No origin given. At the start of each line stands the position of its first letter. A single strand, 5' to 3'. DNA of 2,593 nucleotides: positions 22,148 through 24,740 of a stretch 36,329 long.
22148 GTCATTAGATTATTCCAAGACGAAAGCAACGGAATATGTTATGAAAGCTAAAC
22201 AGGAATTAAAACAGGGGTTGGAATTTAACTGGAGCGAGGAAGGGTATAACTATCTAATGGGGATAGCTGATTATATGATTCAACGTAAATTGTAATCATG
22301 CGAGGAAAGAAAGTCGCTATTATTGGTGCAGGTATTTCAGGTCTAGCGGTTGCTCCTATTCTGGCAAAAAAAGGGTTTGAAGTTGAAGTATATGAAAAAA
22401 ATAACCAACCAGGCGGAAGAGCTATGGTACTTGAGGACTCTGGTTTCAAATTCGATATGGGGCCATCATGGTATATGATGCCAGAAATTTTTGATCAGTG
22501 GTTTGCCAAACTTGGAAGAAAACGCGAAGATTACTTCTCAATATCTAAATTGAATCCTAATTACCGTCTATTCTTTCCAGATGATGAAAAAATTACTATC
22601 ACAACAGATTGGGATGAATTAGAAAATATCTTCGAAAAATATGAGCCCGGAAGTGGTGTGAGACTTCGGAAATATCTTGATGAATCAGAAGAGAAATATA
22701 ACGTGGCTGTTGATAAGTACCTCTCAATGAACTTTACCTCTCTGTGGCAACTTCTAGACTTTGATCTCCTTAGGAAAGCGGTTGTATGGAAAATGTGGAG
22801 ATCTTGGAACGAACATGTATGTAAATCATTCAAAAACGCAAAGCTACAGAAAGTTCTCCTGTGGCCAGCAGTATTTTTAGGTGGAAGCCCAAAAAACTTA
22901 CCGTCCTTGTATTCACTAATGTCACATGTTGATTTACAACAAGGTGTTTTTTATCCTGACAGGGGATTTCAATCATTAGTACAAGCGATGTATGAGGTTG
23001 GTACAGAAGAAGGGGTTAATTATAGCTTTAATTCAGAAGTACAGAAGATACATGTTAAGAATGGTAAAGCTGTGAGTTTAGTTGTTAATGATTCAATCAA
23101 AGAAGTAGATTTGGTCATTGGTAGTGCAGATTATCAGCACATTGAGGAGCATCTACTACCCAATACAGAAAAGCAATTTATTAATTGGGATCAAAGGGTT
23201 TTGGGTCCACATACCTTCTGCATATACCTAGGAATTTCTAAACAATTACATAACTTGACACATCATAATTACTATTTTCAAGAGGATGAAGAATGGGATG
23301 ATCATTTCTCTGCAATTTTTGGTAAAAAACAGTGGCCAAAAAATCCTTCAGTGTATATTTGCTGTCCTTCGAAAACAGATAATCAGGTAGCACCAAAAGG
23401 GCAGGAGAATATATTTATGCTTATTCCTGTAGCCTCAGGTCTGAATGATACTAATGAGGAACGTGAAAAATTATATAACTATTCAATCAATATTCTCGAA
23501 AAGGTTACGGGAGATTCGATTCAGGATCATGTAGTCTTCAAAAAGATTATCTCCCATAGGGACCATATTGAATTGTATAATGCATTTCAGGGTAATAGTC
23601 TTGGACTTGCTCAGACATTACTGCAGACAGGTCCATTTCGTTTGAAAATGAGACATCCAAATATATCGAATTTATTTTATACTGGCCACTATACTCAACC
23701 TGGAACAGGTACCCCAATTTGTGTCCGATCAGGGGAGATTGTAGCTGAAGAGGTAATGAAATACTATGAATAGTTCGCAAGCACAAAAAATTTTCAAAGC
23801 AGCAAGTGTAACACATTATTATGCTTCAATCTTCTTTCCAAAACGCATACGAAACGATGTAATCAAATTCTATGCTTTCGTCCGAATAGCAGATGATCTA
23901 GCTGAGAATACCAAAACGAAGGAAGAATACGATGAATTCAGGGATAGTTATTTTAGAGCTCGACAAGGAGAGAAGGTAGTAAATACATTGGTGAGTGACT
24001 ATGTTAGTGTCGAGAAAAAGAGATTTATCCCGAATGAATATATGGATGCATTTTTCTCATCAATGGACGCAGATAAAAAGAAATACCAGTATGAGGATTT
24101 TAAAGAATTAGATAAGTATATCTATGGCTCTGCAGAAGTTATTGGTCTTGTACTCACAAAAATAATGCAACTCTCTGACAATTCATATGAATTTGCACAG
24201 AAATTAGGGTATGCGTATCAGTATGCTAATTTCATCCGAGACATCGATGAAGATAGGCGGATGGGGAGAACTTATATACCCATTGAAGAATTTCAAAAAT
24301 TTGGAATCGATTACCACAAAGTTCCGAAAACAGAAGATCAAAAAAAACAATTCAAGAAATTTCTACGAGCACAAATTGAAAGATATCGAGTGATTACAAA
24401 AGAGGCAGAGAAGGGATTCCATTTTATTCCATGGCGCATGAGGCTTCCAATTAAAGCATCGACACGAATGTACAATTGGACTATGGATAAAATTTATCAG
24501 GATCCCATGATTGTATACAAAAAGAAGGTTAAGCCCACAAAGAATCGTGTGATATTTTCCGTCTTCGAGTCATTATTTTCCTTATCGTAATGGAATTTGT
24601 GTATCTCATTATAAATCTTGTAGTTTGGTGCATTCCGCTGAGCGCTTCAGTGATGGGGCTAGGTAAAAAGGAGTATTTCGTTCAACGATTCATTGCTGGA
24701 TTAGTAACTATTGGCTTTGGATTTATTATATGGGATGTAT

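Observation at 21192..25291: Complete, tightly overlapped C40 carotenoid operon (crtE-crtI-crtB-lycopene cyclase) in an apparently reduced genome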

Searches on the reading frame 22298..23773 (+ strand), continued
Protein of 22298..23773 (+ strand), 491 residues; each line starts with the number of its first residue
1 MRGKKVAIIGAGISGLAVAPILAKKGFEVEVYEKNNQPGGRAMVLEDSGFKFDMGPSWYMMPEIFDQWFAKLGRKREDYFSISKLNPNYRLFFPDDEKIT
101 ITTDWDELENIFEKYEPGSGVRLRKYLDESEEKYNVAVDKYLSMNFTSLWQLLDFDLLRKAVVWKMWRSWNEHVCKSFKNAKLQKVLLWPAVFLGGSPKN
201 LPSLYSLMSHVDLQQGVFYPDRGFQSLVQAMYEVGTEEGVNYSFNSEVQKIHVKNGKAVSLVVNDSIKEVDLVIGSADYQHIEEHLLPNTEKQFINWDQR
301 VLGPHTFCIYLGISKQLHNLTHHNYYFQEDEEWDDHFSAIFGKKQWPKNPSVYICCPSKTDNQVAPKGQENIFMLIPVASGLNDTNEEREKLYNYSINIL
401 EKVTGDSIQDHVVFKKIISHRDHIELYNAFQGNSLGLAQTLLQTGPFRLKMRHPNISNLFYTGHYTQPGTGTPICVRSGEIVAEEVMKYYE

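Call 54: list_cluster_members(proteins=[P0016, P0086, P0013, P0004, P0036, P0047, P0095, P0024, P0002, P0003])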
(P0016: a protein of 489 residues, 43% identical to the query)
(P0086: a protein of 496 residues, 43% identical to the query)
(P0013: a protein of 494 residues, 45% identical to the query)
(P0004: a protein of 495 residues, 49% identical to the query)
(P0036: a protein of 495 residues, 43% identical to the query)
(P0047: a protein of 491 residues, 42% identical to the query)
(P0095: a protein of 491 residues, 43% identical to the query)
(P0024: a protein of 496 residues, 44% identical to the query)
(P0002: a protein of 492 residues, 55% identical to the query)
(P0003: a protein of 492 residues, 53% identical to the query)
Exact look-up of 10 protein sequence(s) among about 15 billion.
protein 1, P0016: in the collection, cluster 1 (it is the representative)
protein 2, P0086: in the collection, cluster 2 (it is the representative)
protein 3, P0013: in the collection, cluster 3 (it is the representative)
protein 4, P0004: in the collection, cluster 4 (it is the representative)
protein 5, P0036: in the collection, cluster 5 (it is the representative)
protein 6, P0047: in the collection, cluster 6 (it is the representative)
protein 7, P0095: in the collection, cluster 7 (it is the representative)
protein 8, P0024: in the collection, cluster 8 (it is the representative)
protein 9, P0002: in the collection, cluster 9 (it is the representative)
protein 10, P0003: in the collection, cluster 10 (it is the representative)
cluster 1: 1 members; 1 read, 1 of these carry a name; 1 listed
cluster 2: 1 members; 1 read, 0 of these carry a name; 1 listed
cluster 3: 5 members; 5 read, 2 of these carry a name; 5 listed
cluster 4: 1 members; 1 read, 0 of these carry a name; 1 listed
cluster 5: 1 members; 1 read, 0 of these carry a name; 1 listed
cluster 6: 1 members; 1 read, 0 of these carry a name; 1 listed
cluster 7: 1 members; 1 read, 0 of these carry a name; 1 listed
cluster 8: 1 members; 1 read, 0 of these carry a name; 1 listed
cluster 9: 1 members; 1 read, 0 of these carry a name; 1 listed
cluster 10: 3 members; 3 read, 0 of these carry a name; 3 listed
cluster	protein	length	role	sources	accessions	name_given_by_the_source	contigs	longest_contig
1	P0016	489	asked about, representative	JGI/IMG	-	phytoene desaturase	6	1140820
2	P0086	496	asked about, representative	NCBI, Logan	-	-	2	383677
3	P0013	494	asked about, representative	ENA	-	-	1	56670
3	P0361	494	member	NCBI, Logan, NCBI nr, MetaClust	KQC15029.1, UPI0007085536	MAG: hypothetical protein APR63_04505 [Desulfuromonas sp. SDB] | status=active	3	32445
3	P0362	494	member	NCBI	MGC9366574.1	MAG: phytoene desaturase family protein [bacterium]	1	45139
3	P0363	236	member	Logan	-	-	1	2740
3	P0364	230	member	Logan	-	-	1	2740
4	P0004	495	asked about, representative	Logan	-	-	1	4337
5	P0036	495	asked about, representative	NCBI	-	-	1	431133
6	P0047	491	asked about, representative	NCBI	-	-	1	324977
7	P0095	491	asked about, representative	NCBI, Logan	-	-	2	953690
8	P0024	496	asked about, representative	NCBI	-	-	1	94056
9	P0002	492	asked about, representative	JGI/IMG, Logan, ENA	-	-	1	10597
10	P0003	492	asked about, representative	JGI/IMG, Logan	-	-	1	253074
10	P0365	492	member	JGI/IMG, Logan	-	-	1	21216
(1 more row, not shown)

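Call 55: find_encoding_contigs(protein=P0016, flank=8000, max_places=1)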
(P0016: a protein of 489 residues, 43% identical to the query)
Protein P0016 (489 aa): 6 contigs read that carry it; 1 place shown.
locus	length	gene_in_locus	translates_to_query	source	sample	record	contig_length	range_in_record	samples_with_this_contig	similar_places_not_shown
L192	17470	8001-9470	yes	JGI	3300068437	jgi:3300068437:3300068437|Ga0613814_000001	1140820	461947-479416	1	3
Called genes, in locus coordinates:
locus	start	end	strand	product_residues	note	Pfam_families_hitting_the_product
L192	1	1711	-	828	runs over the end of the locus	PF13241:NAD_binding_7 (faint), PF00899:ThiF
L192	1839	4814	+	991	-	PF00005:ABC_tran (faint), PF02463:SMC_N (faint), PF03193:RsgA_GTPase (faint), PF13191:AAA_16 (faint), PF13304:AAA_21 (faint), PF13555:AAA_29 (faint), PF17760:UvrA_inter, PF17755:UvrA_DNA-bind, +1 more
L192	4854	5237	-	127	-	-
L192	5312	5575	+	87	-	-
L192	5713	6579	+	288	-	-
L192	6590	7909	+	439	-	PF01541:GIY-YIG, PF27096:UvrC_M, PF02151:UVR (weak), PF08459:UvrC_RNaseH_dom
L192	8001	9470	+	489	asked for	PF00070:Pyr_redox (faint), PF00890:FAD_binding_2 (weak), PF01266:DAO, PF01494:FAD_binding_3 (weak), PF01593:Amino_oxidase, PF01946:Thi4 (weak), PF07992:Pyr_redox_2 (weak), PF13450:NAD_binding_8, +5 more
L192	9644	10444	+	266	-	PF08308:PEGA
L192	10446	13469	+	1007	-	PF01370:Epimerase (faint), PF13196:DUF4012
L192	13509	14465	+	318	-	PF00493:MCM (weak), PF01078:Mg_chelatase (faint), PF05496:RuvB_N (faint), PF20030:bpMoxR, PF00004:AAA, PF07726:AAA_3, PF07728:AAA_5, PF17863:AAA_lid_2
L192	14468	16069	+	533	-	PF01882:DUF58 (weak)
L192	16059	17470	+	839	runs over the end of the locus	PF01841:Transglut_core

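Call 56: find_encoding_contigs(protein=P0086, flank=8000, max_places=1)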
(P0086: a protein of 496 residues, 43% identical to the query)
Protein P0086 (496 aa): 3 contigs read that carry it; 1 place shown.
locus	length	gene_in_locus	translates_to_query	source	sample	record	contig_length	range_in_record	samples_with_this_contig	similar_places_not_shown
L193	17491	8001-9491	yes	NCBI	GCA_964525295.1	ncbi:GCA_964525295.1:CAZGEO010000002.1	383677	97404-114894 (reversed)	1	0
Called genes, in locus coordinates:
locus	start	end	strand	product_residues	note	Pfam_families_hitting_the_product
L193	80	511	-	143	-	-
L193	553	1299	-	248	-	-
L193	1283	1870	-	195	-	PF04542:Sigma70_r2, PF08281:Sigma70_r4_2, PF04545:Sigma70_r4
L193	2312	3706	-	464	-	PF03816:LytR_cpsA_psr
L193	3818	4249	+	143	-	PF01741:MscL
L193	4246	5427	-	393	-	PF07690:MFS_1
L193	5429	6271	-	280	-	PF17762:HTH_ParB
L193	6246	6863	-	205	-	PF10502:Peptidase_S26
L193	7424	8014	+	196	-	PF18916:Lycopene_cyc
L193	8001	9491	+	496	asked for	PF00890:FAD_binding_2 (faint), PF01266:DAO, PF01593:Amino_oxidase, PF03486:HI0933_like (faint), PF07992:Pyr_redox_2 (faint), PF13450:NAD_binding_8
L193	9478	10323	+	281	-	PF00494:SQS_PSY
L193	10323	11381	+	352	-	PF00348:polyprenyl_synt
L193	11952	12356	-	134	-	PF01016:Ribosomal_L27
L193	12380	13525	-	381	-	PF01170:UPF0020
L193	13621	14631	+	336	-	PF01170:UPF0020, PF05175:MTS (weak), PF01170:UPF0020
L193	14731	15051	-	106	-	PF00829:Ribosomal_L21p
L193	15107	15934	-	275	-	PF01509:TruB_N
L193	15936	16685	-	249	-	PF01628:HrcA (weak)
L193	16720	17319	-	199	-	PF09858:DUF2085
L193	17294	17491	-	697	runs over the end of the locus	PF10060:DUF2298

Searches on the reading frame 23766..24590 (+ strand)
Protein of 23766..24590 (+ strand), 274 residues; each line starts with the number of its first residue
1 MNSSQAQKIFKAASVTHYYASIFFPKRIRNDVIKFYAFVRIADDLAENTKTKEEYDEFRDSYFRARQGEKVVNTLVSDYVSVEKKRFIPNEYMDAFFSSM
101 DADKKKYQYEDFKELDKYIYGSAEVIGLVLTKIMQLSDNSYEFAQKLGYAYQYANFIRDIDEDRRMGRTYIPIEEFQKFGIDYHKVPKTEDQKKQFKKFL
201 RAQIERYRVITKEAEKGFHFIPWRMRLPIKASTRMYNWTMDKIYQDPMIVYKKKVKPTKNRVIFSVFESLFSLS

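Call 3: search_protein_families(library=pfam, proteins=[window:23766-24590:+], max_evalue=0.01)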
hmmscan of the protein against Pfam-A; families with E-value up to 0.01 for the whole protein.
window:23766-24590:+ (274 aa): 1 family
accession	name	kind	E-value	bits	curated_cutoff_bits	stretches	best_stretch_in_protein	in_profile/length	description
PF00494.24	SQS_PSY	-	2.7e-48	165.4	26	1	11-259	2-261/263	Squalene/phytoene synthase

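Call 4: search_protein_families(library=ncbifam, proteins=[window:23766-24590:+], max_evalue=0.01)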
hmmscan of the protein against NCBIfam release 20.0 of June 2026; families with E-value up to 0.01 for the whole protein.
window:23766-24590:+ (274 aa): 6 families
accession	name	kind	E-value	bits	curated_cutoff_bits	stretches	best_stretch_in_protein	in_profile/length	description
TIGR03465.1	HpnD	equivalog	7.1e-39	133.4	278.6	1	12-263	4-258/267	presqualene diphosphate synthase HpnD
TIGR03464.1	HpnC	equivalog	3.2e-32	112.1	250.45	1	20-268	12-264/267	squalene synthase HpnC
NF045921.1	PhytnSynCrtBRhod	equivalog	1.9e-25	90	500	1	7-248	11-254/307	15-cis-phytoene synthase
NF045686.1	PhytoSynCyanob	equivalog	1.3e-21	77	550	1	7-263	25-297/310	15-cis-phytoene synthase CrtB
NF042419.1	Phyto_syn_CrtB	equivalog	4e-20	72.6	480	1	5-237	6-250/306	15-cis-phytoene synthase CrtB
TIGR01559.1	squal_synth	equivalog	3.2e-05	23.2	286.75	1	104-195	124-222/337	squalene synthase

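Call 37: search_solved_structures(query=window:23766-24590:+, max_evalue=0.001)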
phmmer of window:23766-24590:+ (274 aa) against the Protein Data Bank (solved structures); distinct sequences matched with E-value up to 0.001: 12.
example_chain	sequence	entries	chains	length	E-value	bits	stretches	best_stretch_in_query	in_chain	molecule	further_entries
5iys_A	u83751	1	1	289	4.3e-15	59.3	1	6-201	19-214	Phytoene synthase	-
4hd1_A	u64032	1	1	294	9.7e-13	51.6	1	19-229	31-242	Squalene synthase HpnC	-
8is6_A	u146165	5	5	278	1.1e-09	41.5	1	8-247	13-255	CrtM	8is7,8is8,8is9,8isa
3ae0_A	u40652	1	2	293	2.1e-07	34.1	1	2-187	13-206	Dehydrosqualene synthase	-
4e9u_A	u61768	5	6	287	6.8e-07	32.4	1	6-187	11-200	Dehydrosqualene synthase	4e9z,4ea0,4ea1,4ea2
3vjd_A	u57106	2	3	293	6.9e-07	32.4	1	6-186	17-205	Dehydrosqualene synthase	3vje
2zco_A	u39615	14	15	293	7.3e-07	32.3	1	6-187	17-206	Dehydrosqualene synthase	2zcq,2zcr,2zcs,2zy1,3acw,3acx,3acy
4f6v_A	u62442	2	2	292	8.6e-07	32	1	6-187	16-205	Dehydrosqualene synthase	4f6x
7vwt_A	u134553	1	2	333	2.1e-06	30.8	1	35-182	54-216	CqsB4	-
3adz_A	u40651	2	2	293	7.2e-06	29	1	5-187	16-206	Dehydrosqualene synthase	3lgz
3we9_A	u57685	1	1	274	2.6e-05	27.2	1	93-248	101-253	Putative phytoene/squalene synthase YisP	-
7vws_A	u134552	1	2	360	9e-05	25.4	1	104-182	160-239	LvqB4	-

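Call 62: search_solved_structures(query=window:23766-24590:+, max_evalue=0.000001, show_alignments=5)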
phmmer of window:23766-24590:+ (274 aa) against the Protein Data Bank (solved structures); distinct sequences matched with E-value up to 0.000001: 8.
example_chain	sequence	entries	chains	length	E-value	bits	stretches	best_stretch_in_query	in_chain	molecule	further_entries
5iys_A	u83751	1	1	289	4.3e-15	59.3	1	6-201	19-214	Phytoene synthase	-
4hd1_A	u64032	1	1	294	9.7e-13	51.6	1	19-229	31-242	Squalene synthase HpnC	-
8is6_A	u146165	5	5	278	1.1e-09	41.5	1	8-247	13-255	CrtM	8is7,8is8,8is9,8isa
3ae0_A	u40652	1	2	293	2.1e-07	34.1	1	2-187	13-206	Dehydrosqualene synthase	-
4e9u_A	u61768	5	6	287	6.8e-07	32.4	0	6-187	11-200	Dehydrosqualene synthase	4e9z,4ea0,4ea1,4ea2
3vjd_A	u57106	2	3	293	6.9e-07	32.4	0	6-186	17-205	Dehydrosqualene synthase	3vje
2zco_A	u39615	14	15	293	7.3e-07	32.3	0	6-187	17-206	Dehydrosqualene synthase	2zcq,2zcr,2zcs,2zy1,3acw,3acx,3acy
4f6v_A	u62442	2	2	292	8.6e-07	32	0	6-187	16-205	Dehydrosqualene synthase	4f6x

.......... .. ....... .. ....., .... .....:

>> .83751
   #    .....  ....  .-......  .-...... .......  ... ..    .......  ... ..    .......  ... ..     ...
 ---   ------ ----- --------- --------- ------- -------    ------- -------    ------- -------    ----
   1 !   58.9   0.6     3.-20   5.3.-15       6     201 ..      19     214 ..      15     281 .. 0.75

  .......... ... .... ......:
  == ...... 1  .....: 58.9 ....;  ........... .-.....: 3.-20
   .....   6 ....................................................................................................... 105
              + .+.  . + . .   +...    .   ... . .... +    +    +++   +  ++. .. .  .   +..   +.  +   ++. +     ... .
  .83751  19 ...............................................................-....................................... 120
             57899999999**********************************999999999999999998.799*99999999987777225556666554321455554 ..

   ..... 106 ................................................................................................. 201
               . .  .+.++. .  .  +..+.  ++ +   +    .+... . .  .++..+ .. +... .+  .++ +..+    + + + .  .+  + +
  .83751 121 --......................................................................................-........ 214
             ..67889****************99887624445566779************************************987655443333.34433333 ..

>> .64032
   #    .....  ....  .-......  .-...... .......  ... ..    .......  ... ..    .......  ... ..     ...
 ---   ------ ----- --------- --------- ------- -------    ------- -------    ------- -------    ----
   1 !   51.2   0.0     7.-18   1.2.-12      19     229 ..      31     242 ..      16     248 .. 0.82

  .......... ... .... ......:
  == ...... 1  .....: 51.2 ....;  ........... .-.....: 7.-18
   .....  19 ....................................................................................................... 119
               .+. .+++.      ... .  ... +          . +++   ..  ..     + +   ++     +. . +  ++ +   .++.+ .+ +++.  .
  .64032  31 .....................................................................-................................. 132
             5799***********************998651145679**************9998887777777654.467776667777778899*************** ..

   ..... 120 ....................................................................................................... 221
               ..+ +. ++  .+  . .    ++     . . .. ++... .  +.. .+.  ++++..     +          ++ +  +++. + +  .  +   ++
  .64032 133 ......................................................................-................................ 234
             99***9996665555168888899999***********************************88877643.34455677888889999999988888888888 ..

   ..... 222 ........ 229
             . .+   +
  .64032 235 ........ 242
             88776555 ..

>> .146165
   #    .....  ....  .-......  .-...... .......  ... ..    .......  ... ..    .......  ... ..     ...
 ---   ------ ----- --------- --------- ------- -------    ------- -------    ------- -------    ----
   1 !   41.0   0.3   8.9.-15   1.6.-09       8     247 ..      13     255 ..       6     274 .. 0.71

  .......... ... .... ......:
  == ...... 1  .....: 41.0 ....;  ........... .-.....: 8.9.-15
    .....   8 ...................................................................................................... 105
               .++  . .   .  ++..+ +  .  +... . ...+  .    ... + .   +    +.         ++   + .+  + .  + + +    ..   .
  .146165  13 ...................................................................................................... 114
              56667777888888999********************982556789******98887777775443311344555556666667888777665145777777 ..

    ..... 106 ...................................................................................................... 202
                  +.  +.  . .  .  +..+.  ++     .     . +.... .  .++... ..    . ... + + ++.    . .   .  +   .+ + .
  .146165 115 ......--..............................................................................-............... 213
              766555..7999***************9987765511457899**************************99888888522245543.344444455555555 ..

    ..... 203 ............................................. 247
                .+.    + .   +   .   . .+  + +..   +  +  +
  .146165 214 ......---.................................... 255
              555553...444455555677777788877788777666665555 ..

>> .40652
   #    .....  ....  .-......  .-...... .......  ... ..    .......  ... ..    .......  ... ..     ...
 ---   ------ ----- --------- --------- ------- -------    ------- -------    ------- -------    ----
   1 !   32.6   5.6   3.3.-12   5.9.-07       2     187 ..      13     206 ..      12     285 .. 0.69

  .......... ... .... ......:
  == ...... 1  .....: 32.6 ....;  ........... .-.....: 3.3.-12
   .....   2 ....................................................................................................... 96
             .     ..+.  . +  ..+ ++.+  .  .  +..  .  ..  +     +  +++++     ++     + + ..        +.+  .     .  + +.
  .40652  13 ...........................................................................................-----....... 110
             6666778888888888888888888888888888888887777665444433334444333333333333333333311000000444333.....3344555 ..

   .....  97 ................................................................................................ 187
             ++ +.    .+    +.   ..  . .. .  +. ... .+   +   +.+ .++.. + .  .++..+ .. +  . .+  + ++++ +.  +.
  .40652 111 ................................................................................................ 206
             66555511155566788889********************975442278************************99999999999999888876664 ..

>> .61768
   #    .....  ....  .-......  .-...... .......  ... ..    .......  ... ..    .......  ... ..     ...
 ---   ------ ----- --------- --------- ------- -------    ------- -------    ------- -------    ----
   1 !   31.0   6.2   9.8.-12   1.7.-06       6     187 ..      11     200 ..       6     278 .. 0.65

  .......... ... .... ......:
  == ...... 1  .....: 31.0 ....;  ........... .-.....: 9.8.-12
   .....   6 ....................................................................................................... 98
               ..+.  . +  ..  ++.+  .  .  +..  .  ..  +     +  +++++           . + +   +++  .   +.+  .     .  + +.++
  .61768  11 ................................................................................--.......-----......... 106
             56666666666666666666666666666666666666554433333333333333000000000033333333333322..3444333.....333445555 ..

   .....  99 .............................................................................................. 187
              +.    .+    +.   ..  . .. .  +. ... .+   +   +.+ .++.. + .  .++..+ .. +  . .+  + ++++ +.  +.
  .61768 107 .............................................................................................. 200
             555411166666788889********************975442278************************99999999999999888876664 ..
